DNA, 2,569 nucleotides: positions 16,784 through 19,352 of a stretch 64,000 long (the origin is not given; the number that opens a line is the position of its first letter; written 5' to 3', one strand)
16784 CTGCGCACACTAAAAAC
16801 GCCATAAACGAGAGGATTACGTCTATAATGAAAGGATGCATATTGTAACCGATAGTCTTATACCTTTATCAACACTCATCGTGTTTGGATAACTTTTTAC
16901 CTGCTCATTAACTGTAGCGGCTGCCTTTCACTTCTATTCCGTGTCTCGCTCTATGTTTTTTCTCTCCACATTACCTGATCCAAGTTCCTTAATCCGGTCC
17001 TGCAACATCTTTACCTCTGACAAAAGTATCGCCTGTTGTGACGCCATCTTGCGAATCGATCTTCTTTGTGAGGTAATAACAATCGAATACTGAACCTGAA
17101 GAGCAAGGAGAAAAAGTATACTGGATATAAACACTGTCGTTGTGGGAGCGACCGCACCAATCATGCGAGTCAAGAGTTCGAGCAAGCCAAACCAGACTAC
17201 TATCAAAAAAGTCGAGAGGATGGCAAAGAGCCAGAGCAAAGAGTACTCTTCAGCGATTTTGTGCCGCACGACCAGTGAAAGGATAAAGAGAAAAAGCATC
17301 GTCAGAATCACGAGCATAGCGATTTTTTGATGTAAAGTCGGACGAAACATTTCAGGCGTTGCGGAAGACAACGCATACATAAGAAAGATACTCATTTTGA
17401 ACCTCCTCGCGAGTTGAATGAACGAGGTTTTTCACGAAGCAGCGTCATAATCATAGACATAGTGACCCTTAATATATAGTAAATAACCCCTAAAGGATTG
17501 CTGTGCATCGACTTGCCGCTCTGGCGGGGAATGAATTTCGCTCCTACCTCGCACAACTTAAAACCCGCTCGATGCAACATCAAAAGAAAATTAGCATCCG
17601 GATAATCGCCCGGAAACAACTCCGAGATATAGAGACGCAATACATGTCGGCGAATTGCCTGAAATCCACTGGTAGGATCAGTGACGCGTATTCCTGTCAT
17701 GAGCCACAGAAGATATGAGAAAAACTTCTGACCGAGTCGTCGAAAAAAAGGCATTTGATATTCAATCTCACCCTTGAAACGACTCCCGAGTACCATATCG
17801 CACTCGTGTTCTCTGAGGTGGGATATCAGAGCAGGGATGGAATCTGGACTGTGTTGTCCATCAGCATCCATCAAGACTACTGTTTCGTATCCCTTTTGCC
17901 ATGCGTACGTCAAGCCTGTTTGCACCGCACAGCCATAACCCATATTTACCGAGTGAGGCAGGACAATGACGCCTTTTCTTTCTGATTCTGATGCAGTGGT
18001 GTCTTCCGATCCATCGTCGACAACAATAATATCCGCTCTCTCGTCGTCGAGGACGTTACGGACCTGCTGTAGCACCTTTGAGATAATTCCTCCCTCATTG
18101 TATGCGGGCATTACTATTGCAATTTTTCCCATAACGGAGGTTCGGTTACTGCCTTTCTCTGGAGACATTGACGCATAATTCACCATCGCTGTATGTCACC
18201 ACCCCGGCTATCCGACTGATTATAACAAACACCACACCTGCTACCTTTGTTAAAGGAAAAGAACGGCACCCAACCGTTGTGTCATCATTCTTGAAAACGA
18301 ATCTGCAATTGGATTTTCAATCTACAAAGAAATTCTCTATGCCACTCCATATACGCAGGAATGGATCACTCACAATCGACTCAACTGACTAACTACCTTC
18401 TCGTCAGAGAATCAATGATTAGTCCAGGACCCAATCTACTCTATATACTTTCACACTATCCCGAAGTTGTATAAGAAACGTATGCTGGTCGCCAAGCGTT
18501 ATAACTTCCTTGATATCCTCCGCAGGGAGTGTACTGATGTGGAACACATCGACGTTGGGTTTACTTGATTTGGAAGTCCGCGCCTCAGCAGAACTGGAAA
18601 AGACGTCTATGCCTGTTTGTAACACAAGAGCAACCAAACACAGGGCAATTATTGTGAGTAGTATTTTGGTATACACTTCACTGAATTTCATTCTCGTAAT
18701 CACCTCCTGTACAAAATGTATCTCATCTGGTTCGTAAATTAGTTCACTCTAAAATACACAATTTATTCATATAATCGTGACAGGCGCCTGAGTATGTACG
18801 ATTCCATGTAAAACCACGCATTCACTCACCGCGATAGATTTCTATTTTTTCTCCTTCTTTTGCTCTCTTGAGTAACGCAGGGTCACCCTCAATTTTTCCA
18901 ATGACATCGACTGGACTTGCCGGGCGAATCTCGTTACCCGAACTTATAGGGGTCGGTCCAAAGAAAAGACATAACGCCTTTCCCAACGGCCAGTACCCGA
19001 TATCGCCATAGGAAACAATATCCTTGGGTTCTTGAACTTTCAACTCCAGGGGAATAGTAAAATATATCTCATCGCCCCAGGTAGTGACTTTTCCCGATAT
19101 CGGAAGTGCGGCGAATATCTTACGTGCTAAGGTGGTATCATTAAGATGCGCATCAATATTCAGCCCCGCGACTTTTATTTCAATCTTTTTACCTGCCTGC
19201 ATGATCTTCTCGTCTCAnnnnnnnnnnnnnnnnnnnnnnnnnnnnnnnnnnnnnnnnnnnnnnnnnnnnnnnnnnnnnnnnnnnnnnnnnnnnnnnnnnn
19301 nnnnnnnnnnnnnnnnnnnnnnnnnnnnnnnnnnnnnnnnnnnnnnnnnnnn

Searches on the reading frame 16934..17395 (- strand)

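Call 17: search_protein_families(library=pfam, proteins=[window:16934-17395:-], max_evalue=0.001)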
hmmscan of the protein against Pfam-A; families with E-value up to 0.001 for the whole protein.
window:16934-17395:- (153 aa): 1 family
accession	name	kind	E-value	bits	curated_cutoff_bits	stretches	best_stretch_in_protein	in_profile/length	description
PF10066.14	DUF2304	-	1.1e-13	51.8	25.5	1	24-125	3-104/106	Uncharacterized conserved protein (DUF2304)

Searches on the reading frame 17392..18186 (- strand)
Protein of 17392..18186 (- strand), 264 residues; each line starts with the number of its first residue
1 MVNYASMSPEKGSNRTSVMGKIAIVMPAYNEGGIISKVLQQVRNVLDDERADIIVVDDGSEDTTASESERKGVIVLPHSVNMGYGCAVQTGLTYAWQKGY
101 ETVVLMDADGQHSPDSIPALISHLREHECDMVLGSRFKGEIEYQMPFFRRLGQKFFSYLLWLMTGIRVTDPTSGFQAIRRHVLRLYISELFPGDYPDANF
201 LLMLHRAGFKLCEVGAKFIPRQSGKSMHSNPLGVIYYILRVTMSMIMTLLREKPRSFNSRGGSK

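Call 17: search_protein_families(library=pfam, proteins=[window:17392-18186:-], max_evalue=0.001)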
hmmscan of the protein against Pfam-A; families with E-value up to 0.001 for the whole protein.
window:17392-18186:- (264 aa): 2 families
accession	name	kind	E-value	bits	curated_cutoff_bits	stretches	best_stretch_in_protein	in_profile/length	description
PF00535.33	Glycos_transf_2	-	9.2e-26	91.2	23.3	1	24-183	2-164/168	Glycosyl transferase family 2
PF13641.12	Glyco_tranf_2_3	-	0.00046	20.7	27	1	22-214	3-204/230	Glycosyltransferase like family 2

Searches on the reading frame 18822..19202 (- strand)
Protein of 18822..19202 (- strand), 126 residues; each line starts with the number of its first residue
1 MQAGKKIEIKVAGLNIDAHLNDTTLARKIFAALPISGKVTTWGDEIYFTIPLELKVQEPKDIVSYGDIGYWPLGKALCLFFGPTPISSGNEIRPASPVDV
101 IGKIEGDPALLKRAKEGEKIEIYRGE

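Call 17: search_protein_families(library=pfam, proteins=[window:18822-19202:-], max_evalue=0.001)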
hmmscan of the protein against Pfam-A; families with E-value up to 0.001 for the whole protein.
window:18822-19202:- (126 aa): 2 families
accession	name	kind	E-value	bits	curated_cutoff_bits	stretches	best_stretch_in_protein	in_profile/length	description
PF04126.18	Cyclophil_like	-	1.7e-41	141.3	27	1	5-122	1-119/120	Cyclophilin-like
PF18050.6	Cyclophil_like2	-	3.5e-09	37.1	22.7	1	10-89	2-84/115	Cyclophilin-like family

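Call 72: search_protein_families(library=ncbifam, proteins=[window:18822-19202:-], max_evalue=0.001)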
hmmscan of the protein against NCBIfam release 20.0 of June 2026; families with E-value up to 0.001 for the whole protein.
window:18822-19202:- (126 aa): 0 families
